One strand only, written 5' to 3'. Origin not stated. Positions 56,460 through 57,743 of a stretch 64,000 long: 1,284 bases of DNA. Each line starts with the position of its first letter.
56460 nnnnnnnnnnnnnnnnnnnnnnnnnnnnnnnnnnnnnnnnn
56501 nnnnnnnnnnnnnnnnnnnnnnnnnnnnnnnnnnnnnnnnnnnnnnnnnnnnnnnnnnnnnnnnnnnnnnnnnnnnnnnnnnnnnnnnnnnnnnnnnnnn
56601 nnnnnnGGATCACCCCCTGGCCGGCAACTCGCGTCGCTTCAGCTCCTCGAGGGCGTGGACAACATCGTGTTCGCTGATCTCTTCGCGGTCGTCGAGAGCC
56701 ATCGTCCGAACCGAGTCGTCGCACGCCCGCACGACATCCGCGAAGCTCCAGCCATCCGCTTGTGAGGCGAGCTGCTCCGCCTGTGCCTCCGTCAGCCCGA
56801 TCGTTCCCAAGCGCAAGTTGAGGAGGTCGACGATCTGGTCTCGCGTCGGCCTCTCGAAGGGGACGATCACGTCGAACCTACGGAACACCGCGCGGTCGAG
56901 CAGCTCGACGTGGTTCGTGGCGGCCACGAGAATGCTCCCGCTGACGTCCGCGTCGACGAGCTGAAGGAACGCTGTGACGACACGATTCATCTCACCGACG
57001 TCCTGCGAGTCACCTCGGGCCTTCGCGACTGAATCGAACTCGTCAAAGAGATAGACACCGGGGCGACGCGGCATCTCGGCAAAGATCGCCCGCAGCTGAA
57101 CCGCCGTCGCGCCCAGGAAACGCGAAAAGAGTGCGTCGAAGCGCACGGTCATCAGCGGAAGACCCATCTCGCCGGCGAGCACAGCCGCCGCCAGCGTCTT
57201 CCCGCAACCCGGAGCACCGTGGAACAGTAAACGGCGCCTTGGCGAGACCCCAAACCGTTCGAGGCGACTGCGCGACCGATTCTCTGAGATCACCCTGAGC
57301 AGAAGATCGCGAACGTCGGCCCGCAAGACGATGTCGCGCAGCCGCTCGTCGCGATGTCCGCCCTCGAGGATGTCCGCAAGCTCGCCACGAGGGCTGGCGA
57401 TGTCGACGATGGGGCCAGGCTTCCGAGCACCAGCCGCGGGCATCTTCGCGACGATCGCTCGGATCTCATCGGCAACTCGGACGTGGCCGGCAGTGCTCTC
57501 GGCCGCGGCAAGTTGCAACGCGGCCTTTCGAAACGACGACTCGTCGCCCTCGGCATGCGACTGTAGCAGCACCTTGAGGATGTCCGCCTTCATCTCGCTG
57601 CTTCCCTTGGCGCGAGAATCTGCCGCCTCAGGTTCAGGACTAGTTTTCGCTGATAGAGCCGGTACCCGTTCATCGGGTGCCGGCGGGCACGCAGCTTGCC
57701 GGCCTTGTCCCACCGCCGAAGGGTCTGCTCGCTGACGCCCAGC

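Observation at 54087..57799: Translationally coupled Xis-like HTH / AAA+ ATPase / 839-aa S8 subtilase cassette on an integrase island: candidate uncharacterised conflict (defence) system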

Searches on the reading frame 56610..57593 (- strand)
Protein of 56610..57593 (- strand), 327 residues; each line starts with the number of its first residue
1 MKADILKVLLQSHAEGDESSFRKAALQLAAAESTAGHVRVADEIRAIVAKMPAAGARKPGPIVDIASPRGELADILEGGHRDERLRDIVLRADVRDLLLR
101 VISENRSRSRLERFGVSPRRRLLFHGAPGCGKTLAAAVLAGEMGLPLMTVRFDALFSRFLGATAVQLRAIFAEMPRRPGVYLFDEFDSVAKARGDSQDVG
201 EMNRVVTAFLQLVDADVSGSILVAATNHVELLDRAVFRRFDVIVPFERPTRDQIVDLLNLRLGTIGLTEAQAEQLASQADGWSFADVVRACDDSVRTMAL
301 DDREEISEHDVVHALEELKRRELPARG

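Call 3: search_protein_families(library=padloc, proteins=[window:56610-57593:-], max_evalue=0.01)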
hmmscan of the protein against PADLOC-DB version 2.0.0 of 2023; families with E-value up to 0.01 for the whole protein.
window:56610-57593:- (327 aa): 8 families
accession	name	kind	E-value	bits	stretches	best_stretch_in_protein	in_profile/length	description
PDLC02196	IetA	-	1.1e-74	250.1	1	4-320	6-323/374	-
PDLC04232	IetA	-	1.2e-69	233.3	1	2-321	3-319/330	-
PDLC02195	IetA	-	6.2e-62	208.1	1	72-314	91-332/395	-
PDLC04231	IetA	-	2.2e-42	143.7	1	2-254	3-252/262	-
PDLC00914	TRIP13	-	1.4e-16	58.8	1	168-318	140-292/302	TRIP13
PDLC00915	TRIP13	-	3.8e-09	34.4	1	86-292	29-254/302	TRIP13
PDLC03838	DolB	-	0.00026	18.4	0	122-190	169-242/375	-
PDLC04140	mad8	-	0.0057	14.2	0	116-146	24-54/314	mads_8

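Call 4: search_protein_families(library=pfam, proteins=[window:56610-57593:-], max_evalue=0.01)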
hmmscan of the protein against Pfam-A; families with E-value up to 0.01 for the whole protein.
window:56610-57593:- (327 aa): 3 families
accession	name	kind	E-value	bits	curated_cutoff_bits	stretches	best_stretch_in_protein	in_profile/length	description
PF00004.35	AAA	-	3e-25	89.6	21.2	1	122-247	1-130/131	ATPase family associated with various cellular activities (AAA)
PF05496.18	RuvB_N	-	0.0028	17.9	27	0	84-149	5-63/159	Holliday junction DNA helicase RuvB P-loop domain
PF17862.7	AAA_lid_3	-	0.0099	15.9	27.2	0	273-311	5-43/45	AAA+ lid domain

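Call 12: find_homologous_proteins(query=window:56610-57593:-, max_evalue=1e-10)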
Query window:56610-57593:- (327 aa): 1151 proteins with E <= 1e-10 among 8000 candidates; the best 120 are listed.
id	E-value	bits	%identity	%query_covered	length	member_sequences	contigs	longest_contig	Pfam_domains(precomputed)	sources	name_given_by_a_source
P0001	3.5e-201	685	99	100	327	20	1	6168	PF00004.36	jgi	-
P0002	1.5e-188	643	93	99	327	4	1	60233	PF00004.36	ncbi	-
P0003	2.6e-184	629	90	100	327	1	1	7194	PF00004.36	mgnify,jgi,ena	mgnify:FL=1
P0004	3.0e-184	629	90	100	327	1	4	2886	PF00004.36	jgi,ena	-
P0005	4.6e-184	629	90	100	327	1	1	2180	PF00004.36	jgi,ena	jgi:SpoVK/Ycf46/Vps4 family AAA+-type ATPase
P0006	6.2e-184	628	90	100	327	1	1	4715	PF00004.36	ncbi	-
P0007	6.8e-184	628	90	100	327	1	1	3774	PF00004.36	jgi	-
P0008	6.8e-184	628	90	100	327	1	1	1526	PF00004.36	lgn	-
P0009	7.1e-184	628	90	100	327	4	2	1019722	PF00004.36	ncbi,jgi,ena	jgi:SpoVK/Ycf46/Vps4 family AAA+-type ATPase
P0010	7.7e-184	628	90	100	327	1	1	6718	PF00004.36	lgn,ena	-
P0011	7.9e-184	628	90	100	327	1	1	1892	PF00004.36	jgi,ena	-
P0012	9.8e-184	628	90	100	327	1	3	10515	PF00004.36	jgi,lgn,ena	jgi:SpoVK/Ycf46/Vps4 family AAA+-type ATPase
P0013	1.5e-183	627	90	100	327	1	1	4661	PF00004.36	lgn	-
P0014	2.2e-183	626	89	100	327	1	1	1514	PF00004.36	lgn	-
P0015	3.3e-183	626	90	100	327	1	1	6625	PF00004.36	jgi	jgi:SpoVK/Ycf46/Vps4 family AAA+-type ATPase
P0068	1.0e-177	608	86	100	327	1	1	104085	PF00004.36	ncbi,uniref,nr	ncbi:AAA family ATPase [Archangium violaceum]|uniref:AAA family ATPase n=1 Tax=Archangium violaceum 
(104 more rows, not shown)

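Call 13: find_related_loci(query=window:56610-57593:-, collection=genome_contigs, flank=8000)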
Query window:56610-57593:- (327 aa) in genome_contigs; peptide patterns used: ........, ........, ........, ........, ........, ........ (x = any residue, [..] = any of these).
600 stretches matched a pattern (row limit reached: there are more); 550 encode a relative of the query (tblastn E <= 1e-3); the best 80 are kept; 80 distinct loci.
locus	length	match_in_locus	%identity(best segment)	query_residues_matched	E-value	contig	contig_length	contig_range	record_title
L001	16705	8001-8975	93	1-325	0e+0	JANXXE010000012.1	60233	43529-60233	MAG: Myxococcales bacterium isolate GL140_2_metabat_379_sub GL140_2_k141_3084637, whole genome shotgun sequence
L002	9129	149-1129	87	1-327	0e+0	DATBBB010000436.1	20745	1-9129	MAG TPA_asm: Kofleriaceae bacterium isolate SMAG_U5747 k141_773221, whole genome shotgun sequence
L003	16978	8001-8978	86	1-326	0e+0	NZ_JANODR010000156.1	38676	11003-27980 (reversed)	MAG: Archangium sp. isolate VAR_17_metabat_108 VAR_17_k141_736542, whole genome shotgun sequence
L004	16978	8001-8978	87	1-326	0e+0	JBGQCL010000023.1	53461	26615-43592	MAG: Kofleriaceae bacterium isolate OBJ2_061818_110_40 k141_1218502_length_53461_cov_15.8927, whole genome shotgun seque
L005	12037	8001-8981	86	1-326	0e+0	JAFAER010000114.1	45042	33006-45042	MAG: Proteobacteria bacterium isolate OH_SBlB_141 k127_188217, whole genome shotgun sequence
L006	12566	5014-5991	83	1-326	2e-172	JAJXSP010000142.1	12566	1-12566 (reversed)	MAG: Myxococcales bacterium isolate BP4.bin10 NODE_6522_length_12566_cov_1.486615, whole genome shotgun sequence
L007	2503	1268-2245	81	1-326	0e+0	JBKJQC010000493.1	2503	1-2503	MAG: Polyangiales bacterium isolate ant_bin.485 k117_4444134, whole genome shotgun sequence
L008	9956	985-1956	81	1-323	1e-169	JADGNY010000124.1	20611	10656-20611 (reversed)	MAG: Thermoanaerobaculia bacterium isolate Chersky.31_28 contig-100_861, whole genome shotgun sequence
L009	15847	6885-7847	73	1-320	6e-154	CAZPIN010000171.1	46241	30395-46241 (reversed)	MAG TPA_asm: uncultured Rhodobacterales bacterium isolate SRP338948_co1_38 genome assembly, contig: k141_532738, whole g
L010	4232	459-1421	67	1-321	1e-143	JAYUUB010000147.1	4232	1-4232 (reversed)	MAG: Polyangiaceae bacterium isolate GL122_DN_metabat_25 GL122_DN_metabat_25_146, whole genome shotgun sequence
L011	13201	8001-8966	67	1-322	4e-141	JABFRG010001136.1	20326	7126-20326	MAG: Polyangiaceae bacterium isolate P-RSF-IL-17 seq_901, whole genome shotgun sequence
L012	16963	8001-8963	60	1-321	1e-114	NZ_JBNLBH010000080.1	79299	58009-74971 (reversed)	MAG: Haliangium sp. isolate C2.bin.32.orig k141_437111, whole genome shotgun sequence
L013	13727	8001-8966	46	1-320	1e-95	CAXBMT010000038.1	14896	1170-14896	MAG TPA_asm: uncultured Bdellovibrionales bacterium isolate ERR2762111_binner123_Refined_26 genome assembly, contig: ERZ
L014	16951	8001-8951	47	3-319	3e-88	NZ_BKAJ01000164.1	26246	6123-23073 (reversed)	Reyranella soli strain NBRC 108950 sequence164, whole genome shotgun sequence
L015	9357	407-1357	41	2-317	2e-86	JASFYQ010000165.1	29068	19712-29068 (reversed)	MAG: Pseudomonadota bacterium isolate MAY_MAG_00003 ALL_000000001141, whole genome shotgun sequence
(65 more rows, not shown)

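Call 15: search_dna_similar(query=window:56610-57593:-, collection=plasmids, mode=protein, max_rows=40, rows=spread)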
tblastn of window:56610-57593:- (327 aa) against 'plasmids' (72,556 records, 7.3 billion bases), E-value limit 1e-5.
Records with a match: 1367; places in all: 1510; records where one place covers at least 80% of the query: 492.
Best place of each record, by identity: <60% 1367.
By first word of the organism name: Klebsiella 233; Pseudomonas 117; Rhizobium 97; Agrobacterium 63; Streptomyces 51; Burkholderia 41; Bradyrhizobium 38; Serratia 35; Enterobacter 27; Escherichia 27; and 220 more.
By predicted mobility (MOB-suite, as given by PLSDB): non-mobilizable 703; conjugative 553; mobilizable 111.
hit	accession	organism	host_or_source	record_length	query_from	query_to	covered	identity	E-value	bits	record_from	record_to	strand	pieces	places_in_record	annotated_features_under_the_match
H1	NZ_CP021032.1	Rhizobium sp. NXC14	Phaseolus vulgaris,cell culture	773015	9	327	98%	44.4%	9e-54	196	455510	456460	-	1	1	ATP-binding protein | hypothetical protein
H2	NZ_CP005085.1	Sphingobium sp. TKS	-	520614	9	327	98%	41.4%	1e-56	204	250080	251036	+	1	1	ATP-binding protein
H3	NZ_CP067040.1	Agrobacterium fabrum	-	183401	3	319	97%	41.4%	2e-54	198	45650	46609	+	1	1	ATP-binding protein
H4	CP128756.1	Klebsiella pneumoniae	Homo sapiens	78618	3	317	96%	41.7%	5e-62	220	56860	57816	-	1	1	ATP-binding protein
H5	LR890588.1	Klebsiella pneumoniae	Homo sapiens,blood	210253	3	317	96%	41.7%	5e-62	220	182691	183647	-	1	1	none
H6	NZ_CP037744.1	Klebsiella pneumoniae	Homo sapiens,urine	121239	3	317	96%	41.7%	6e-62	219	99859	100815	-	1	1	ATP-binding protein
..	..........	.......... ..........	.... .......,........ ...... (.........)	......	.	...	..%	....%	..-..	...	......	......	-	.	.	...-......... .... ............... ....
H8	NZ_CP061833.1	Klebsiella pneumoniae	Homo sapiens,blood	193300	3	317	96%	41.7%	6e-62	219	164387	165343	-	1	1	ATP-binding protein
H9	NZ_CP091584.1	Klebsiella pneumoniae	Homo sapiens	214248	3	317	96%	41.7%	6e-62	219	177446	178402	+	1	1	ATP-binding protein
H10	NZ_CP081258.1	Phaeobacter inhibens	-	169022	9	323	96%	41.6%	7e-53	194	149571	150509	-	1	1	ATP-binding protein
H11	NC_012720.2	Burkholderia glumae BGR1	-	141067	3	317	96%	41.3%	7e-63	222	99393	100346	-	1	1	ATP-binding protein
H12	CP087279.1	Ralstonia solanacearum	Tobacco,whole organism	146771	3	320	97%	39.0%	9e-63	222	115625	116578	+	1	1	record has no annotation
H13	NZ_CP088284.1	Bradyrhizobium septentrionale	Glycine max cv. AC Glengarry,Cell ...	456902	2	321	98%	36.0%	4e-45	171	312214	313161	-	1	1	ATP-binding protein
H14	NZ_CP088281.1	Bradyrhizobium barranii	Glycine max cv. AC Glengarry,cell ...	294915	2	314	96%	33.0%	5e-32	133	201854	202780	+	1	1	ATP-binding protein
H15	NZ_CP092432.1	Rhizobium sp. K102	Phaseolus vulgaris,Cell culture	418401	8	216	64%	46.4%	7e-40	156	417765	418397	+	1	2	none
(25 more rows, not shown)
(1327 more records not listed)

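Call 18: get_annotated_region(hit=H3, flank=5000)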
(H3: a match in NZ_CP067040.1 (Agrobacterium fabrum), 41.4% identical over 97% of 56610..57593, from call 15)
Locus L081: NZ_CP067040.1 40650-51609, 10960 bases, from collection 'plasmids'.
description: Agrobacterium fabrum strain GV3101::pMP90 plasmid pMP90, complete sequence
organism: Agrobacterium fabrum (NCBI taxid 1176649)
taxonomy: Bacteria; Pseudomonadota; Alphaproteobacteria; Hyphomicrobiales; Rhizobiaceae; Agrobacterium; Agrobacterium fabrum
host: -; source: -; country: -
typing (MOB-suite, as given by PLSDB): conjugative; replicon rep_cluster_490; relaxase MOBQ; mating-pair formation MPF_T
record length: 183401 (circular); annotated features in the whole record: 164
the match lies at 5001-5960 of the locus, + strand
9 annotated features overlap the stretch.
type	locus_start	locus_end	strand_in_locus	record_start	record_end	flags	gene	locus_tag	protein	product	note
CDS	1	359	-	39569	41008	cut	-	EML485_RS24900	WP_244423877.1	NAD(P)/FAD-dependent oxidoreductase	-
CDS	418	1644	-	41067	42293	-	-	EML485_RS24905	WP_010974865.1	LLM class flavin-dependent oxidoreductase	-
CDS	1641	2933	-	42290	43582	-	-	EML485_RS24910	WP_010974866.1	NtaA/DmoA family FMN-dependent monooxygenase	GO:0008152 - metabolic process [Evidence IEA]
CDS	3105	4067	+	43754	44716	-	-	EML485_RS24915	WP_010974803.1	LysR family transcriptional regulator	-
CDS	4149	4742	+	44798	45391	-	-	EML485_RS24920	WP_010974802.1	DUF6088 family protein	-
CDS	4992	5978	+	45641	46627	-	-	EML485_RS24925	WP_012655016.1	ATP-binding protein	-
CDS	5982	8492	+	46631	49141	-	-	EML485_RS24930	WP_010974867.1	S8 family peptidase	-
CDS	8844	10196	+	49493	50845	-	-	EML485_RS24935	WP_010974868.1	LLM class flavin-dependent oxidoreductase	-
CDS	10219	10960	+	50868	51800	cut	-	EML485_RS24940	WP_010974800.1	aliphatic sulfonate ABC transporter substrate-binding protein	GO:0042918 - alkanesulfonate transport [Evidence IEA]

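Call 22: find_encoding_contigs(protein=P0068, flank=10000, max_places=3)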
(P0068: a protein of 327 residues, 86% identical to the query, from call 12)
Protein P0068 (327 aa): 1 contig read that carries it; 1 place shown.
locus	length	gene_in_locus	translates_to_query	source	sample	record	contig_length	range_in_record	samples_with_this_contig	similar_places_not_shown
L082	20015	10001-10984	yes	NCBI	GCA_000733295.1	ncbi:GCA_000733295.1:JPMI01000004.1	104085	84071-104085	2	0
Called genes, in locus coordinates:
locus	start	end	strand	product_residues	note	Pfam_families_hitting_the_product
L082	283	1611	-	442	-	PF07969:Amidohydro_3 (weak), PF01979:Amidohydro_1, PF07969:Amidohydro_3 (weak)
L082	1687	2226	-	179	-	-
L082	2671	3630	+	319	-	PF01569:PAP2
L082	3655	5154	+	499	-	PF13084:DUF3943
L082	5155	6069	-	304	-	PF03372:Exo_endo_phos, PF23226:Exo_endo_phos_PGAP2IP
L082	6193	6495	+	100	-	-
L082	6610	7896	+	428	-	PF07804:HipA_C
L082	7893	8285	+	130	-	-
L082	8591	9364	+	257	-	-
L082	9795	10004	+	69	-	PF12728:HTH_17, PF00376:MerR, PF13411:MerR_1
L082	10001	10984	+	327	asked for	PF00004:AAA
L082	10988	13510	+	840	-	PF00082:Peptidase_S8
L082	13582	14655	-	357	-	PF04055:Radical_SAM, PF22747:Zn_ribbon_DUF2089 (faint)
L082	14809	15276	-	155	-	PF09537:DUF2383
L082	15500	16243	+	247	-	-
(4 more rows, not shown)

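Call 23: find_encoding_contigs(protein=P0009, flank=10000, max_places=3)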
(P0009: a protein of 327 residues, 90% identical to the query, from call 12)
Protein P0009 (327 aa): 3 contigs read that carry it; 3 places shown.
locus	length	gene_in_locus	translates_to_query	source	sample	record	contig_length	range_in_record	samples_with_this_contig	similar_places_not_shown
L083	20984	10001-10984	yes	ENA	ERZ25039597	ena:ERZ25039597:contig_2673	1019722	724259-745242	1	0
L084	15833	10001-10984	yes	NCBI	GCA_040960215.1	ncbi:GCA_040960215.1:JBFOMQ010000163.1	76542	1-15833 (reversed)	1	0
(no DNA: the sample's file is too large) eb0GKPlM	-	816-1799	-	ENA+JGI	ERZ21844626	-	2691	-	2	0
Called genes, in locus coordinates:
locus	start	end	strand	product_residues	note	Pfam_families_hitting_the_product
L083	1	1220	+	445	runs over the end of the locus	-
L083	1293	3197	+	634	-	-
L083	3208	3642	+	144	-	-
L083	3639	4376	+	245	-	PF01510:Amidase_2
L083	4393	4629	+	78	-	-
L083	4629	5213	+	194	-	-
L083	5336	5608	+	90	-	-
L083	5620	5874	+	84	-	PF21841:DUF6900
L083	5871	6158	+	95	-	-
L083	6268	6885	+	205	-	PF11149:DUF2924 (faint)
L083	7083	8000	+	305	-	PF12224:Amidoligase_2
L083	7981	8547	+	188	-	PF06094:GGACT, PF13772:AIG2_2 (weak)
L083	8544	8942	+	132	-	PF21986:AH_C, PF06094:GGACT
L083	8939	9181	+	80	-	-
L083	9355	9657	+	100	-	-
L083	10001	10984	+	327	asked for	PF00004:AAA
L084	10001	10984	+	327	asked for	PF00004:AAA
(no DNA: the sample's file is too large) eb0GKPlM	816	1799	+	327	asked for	PF00004:AAA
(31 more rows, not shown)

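Call 24: find_related_loci(query=window:56610-57593:-, collection=metagenome_contigs, flank=6000)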
Query window:56610-57593:- (327 aa) in metagenome_contigs; peptide patterns used: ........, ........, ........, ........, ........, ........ (x = any residue, [..] = any of these).
600 stretches matched a pattern (row limit reached: there are more); 564 encode a relative of the query (tblastn E <= 1e-3); the best 80 are kept; 80 distinct loci.
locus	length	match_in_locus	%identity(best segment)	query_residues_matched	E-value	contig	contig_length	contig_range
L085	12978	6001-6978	84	1-326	0e+0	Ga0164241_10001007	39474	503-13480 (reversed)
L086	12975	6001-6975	82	1-325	0e+0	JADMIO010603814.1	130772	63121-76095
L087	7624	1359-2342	83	1-327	0e+0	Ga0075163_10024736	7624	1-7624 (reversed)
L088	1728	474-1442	84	1-325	0e+0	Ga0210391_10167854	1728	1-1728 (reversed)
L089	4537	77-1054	85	1-325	0e+0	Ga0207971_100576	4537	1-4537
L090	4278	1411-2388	85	1-325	0e+0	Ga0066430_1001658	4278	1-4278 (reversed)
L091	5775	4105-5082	82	1-326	3e-178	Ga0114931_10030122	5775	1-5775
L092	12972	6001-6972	80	1-324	4e-166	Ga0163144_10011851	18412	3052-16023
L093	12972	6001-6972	81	1-323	7e-170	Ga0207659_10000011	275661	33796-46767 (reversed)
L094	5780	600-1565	69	1-322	4e-147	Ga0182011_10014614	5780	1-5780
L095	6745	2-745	88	79-326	1e-141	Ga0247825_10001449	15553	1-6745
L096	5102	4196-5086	67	1-300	3e-128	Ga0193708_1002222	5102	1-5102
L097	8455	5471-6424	64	1-321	7e-118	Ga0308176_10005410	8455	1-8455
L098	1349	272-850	83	135-327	2e-109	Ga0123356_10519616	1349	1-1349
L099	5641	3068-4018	45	2-317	1e-89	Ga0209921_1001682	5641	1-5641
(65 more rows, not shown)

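Call 40: search_solved_structures(query=window:56610-57593:-, max_evalue=1e-10)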
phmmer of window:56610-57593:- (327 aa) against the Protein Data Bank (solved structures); distinct sequences matched with E-value up to 1e-10: 264 (the best 60 are shown).
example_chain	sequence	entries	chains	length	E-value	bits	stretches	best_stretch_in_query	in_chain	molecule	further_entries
7wd3_A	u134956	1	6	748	3.6e-45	157.8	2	111-296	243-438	ATPase family gene 2 protein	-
7nku_A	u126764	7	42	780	4.1e-45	157.6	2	111-296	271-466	ATPase family gene 2 protein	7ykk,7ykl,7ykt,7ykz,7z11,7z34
7wbb_A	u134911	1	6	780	2.8e-44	154.8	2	111-296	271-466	AFG2 isoform 1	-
8rhn_K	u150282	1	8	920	6.6e-43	150.3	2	111-294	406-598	ATPase family gene 2 protein homolog A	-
5vc7_A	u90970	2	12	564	3.4e-42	148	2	111-315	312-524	VCP-like ATPase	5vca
9lgo_A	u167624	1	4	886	4e-42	147.8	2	111-294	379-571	ATPase family gene 2 protein homolog A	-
7wub_D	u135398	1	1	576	4.7e-42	147.5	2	109-297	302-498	Transitional endoplasmic reticulum ATPase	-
7wub_C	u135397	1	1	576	4.9e-42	147.5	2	109-297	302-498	Transitional endoplasmic reticulum ATPase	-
6mck_A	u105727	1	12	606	5.8e-42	147.2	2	109-297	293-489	Transitional endoplasmic reticulum ATPase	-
9ox9_A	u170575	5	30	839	7.4e-42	146.9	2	110-297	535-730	vesicle-fusing ATPase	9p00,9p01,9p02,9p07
5g4g_A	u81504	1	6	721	8e-42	146.8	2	111-315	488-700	VCP-LIKE ATPASE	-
5g4f_A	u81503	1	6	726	8.1e-42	146.7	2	111-315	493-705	VCP-LIKE ATPASE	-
7rlb_A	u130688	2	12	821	1.2e-41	146.1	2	109-297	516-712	Transitional endoplasmic reticulum ATPase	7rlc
7rlj_A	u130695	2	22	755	1.3e-41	146.1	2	109-297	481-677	Transitional endoplasmic reticulum ATPase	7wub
8yka_A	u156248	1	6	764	1.3e-41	146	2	109-297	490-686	Transitional endoplasmic reticulum ATPase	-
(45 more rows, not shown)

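Call 67: search_protein_families(library=ncbifam, proteins=[window:56610-57593:-], max_evalue=0.001)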
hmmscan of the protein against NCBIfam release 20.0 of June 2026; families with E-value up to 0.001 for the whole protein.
window:56610-57593:- (327 aa): 13 families
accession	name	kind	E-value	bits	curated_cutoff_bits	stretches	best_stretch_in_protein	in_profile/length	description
NF042959.1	IteA_antiphage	equivalog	1.4e-62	212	510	1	5-316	7-322/367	anti-phage ATPase IteA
NF003069.1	PRK03992.1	subfamily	1.3e-25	90.4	500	1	109-321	155-375/379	proteasome-activating nucleotidase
TIGR01242.2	TIGR01242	subfamily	4.4e-24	85.1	500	1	111-321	140-358/362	proteasome-activating nucleotidase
TIGR01243.1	CDC48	subfamily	1.2e-23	83.4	802.65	1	110-295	478-669/733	CDC48 family AAA ATPase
TIGR01241.2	FtsH_fam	equivalog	3.7e-22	78.8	600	1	111-316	187-400/598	ATP-dependent zinc metalloprotease FtsH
NF047747.1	PrtsmActNtasePan2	equivalog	8.3e-22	78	700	1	107-321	173-395/397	proteasome-activating nucleotidase Pan2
NF047748.1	PrtsmActNtasePan1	equivalog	4e-21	75.5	750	1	109-320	172-391/405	proteasome-activating nucleotidase Pan1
NF041006.2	cell_div_CdvC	equivalog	1.8e-17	63.3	650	1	84-288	101-312/370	cell division protein CdvC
NF008004.0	PRK10733.1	equivalog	3e-16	58.6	1008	1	101-297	167-371/644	ATP-dependent zinc metalloprotease FtsH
TIGR03689.1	pup_AAA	equivalog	8.6e-15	54.4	504.75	1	112-262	209-378/512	proteasome ATPase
NF003229.0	PRK04195.1-5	equivalog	2.1e-07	30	280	1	81-206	12-131/413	replication factor C large subunit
NF000868.0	PRK00080.1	equivalog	8e-05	21.7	282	0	80-149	19-81/330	Holliday junction branch migration DNA helicase RuvB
NF009067.0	PRK12402.1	equivalog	0.00085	18.4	317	0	100-142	16-59/340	replication factor C small subunit 2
